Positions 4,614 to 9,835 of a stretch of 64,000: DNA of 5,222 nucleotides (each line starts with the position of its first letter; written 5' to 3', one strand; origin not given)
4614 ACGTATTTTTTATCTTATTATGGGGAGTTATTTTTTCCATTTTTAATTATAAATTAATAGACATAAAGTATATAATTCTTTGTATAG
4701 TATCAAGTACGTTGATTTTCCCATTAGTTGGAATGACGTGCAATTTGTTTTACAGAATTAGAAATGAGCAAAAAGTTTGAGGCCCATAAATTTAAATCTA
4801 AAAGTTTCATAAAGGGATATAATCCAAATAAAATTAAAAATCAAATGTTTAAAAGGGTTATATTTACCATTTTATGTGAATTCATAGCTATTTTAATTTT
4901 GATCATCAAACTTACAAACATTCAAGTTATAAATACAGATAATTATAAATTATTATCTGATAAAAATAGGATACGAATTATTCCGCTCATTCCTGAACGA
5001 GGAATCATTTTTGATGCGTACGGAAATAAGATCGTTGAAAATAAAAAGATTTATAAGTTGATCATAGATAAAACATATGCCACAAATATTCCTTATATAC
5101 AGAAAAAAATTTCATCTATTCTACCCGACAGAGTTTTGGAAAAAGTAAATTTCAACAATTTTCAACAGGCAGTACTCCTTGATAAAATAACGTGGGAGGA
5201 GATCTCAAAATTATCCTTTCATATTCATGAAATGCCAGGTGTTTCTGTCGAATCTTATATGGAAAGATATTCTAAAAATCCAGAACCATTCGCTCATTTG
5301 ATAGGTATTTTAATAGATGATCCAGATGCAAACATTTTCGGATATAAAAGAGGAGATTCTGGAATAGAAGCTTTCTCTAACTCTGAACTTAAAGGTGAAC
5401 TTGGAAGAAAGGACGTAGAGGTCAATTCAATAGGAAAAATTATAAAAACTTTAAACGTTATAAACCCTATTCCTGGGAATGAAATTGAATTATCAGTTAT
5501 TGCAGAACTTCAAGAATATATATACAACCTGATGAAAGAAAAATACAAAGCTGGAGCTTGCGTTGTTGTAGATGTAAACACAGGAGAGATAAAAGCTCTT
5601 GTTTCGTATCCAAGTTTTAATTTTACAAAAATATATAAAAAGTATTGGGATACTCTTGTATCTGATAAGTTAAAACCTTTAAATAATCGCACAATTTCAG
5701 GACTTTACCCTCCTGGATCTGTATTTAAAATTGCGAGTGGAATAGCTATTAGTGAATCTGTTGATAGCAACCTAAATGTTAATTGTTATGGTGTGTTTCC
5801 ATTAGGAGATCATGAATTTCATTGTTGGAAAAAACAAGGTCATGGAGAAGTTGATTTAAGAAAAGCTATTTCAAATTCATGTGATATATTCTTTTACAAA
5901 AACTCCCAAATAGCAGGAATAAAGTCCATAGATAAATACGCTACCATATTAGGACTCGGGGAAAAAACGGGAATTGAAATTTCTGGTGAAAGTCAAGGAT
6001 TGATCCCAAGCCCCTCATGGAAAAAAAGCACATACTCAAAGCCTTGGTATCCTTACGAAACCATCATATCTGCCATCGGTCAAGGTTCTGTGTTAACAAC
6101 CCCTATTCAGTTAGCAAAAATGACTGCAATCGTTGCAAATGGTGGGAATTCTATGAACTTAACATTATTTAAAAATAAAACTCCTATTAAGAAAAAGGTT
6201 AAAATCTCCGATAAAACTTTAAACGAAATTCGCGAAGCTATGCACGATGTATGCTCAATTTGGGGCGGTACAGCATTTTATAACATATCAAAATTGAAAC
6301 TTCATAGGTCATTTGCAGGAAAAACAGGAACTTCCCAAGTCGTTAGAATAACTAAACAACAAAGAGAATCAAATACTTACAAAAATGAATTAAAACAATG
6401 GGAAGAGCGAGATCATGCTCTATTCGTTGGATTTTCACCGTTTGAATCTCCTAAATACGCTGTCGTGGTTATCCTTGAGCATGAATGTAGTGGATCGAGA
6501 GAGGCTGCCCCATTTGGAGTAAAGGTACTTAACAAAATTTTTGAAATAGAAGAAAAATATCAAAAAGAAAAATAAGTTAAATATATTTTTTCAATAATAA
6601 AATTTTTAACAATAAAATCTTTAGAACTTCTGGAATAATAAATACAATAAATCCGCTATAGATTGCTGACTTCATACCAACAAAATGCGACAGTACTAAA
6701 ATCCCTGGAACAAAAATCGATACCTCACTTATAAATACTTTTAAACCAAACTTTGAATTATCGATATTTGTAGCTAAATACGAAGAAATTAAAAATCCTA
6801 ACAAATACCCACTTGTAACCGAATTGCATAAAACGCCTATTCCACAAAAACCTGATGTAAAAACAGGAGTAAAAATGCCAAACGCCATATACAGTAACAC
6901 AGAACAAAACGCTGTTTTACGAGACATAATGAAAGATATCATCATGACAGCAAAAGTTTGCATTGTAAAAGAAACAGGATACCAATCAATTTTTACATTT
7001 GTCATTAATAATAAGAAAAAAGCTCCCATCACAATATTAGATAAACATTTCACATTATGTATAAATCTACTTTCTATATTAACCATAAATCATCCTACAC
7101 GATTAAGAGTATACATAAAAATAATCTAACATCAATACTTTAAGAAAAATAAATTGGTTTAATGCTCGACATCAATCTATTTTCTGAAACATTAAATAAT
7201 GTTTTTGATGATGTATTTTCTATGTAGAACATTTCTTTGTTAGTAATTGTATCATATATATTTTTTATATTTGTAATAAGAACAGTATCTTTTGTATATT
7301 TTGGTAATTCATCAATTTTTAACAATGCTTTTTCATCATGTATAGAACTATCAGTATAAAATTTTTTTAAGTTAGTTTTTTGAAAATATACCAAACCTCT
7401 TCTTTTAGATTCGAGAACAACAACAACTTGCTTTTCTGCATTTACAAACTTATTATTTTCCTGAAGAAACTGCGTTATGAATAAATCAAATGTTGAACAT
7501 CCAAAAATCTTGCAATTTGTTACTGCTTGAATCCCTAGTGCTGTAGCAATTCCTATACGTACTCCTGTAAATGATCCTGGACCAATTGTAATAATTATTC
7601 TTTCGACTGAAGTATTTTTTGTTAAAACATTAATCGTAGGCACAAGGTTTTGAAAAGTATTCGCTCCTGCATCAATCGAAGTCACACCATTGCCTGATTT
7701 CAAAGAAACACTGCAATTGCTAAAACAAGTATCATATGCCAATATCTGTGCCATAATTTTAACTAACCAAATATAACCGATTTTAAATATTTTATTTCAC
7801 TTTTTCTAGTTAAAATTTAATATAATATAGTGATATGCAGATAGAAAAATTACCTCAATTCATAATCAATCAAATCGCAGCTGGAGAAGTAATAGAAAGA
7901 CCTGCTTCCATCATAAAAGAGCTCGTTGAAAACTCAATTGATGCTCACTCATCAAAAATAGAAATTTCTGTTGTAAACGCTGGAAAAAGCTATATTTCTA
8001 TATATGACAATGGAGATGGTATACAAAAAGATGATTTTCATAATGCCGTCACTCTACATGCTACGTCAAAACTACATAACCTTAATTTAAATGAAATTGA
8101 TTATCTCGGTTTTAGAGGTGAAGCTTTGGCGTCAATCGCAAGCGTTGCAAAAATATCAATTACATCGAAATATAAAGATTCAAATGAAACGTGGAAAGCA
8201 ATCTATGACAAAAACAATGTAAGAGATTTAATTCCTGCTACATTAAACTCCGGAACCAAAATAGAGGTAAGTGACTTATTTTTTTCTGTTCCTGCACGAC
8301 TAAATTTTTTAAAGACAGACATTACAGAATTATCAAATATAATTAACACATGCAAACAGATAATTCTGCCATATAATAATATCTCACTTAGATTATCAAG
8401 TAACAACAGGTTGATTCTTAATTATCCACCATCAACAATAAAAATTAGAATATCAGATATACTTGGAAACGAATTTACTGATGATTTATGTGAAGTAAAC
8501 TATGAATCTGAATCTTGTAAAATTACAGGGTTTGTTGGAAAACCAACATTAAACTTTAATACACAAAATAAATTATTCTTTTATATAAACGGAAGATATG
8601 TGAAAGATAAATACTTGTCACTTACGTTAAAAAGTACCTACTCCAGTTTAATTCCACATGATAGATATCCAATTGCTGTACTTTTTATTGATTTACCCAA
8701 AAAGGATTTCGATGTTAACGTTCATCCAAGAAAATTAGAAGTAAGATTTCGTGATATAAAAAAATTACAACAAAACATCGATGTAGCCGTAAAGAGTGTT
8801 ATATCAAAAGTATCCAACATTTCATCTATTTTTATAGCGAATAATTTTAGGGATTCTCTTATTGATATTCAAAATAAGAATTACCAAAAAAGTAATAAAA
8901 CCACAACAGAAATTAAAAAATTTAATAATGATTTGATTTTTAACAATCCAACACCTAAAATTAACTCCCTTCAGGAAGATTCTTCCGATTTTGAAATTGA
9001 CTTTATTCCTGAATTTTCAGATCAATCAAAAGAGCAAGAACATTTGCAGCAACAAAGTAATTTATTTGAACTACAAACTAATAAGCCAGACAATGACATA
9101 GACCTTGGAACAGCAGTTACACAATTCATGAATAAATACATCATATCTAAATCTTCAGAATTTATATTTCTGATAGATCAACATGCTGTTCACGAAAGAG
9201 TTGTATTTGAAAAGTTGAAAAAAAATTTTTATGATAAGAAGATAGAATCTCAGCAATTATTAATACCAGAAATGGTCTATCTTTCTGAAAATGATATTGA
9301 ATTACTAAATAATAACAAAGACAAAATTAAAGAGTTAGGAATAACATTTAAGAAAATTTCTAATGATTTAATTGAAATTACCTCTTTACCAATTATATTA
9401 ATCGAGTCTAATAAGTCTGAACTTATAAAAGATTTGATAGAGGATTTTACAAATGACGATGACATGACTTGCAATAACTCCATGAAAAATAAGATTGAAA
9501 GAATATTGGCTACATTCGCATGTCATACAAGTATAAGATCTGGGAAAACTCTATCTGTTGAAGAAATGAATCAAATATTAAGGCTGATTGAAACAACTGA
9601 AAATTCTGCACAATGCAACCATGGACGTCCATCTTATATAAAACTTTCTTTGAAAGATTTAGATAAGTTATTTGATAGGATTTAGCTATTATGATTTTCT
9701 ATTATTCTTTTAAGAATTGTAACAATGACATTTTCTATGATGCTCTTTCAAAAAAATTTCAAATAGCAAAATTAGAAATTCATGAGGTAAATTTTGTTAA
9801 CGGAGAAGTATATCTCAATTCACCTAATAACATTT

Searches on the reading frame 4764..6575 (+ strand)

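Call 18: search_protein_families(library=pfam, proteins=[window:4764-6575:+], max_evalue=0.001)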
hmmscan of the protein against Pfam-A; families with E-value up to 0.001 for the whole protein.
window:4764-6575:+ (603 aa): 2 families
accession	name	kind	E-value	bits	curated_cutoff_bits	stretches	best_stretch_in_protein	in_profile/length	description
PF00905.27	Transpeptidase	-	9.5e-50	169.9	22.1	1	264-584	1-293/299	Penicillin binding protein transpeptidase domain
PF03717.20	PBP_dimer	-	7.3e-23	82.3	24.4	1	77-230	4-179/180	Penicillin-binding Protein dimerisation domain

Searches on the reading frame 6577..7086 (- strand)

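Call 18: search_protein_families(library=pfam, proteins=[window:6577-7086:-], max_evalue=0.001)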
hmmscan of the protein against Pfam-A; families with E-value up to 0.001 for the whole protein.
window:6577-7086:- (169 aa): 1 family
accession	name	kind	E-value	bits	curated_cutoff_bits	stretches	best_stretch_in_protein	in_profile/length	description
PF02632.19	BioY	-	2.5e-21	76.6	25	1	36-163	2-134/140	BioY family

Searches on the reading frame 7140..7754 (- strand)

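Call 18: search_protein_families(library=pfam, proteins=[window:7140-7754:-], max_evalue=0.001)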
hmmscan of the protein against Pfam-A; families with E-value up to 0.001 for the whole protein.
window:7140-7754:- (204 aa): 1 family
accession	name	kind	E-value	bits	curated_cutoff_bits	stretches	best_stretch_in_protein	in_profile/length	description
PF00814.31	TsaD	-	2.9e-09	37.4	24.8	1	35-151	31-148/264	tRNA N6-adenosine threonylcarbamoyltransferase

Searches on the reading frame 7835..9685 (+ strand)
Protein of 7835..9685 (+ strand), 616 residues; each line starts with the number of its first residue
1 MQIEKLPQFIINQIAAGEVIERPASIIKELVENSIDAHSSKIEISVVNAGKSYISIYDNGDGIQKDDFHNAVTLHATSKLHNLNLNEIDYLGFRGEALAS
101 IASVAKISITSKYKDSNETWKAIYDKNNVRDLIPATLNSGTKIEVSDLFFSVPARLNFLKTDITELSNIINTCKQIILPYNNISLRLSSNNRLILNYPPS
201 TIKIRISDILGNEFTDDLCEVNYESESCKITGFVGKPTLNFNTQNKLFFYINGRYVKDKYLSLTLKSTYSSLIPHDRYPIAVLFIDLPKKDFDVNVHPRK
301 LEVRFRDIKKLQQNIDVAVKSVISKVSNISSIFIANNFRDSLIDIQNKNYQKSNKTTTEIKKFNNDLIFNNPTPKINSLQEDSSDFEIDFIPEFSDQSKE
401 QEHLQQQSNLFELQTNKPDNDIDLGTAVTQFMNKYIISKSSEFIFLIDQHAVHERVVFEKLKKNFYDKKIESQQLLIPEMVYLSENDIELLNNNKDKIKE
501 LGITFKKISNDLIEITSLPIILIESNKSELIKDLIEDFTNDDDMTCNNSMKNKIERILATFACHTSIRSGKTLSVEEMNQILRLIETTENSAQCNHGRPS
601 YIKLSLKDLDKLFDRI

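Call 18: search_protein_families(library=pfam, proteins=[window:7835-9685:+], max_evalue=0.001)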
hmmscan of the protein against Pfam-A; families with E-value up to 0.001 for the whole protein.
window:7835-9685:+ (616 aa): 4 families
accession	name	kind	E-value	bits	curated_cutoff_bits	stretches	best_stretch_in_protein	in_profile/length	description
PF08676.16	MutL_C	-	1.2e-36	126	25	1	429-573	2-142/142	MutL C terminal dimerisation domain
PF01119.25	DNA_mis_repair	-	3.1e-35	120.8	26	1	206-323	1-118/119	DNA mismatch repair protein, C-terminal domain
PF13589.12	HATPase_c_3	-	8.3e-17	61.9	25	1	25-125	5-106/137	Histidine kinase-, DNA gyrase B-, and HSP90-like ATPase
PF02518.31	HATPase_c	-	5.8e-06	27.1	26.4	1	21-71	4-57/111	Histidine kinase-, DNA gyrase B-, and HSP90-like ATPase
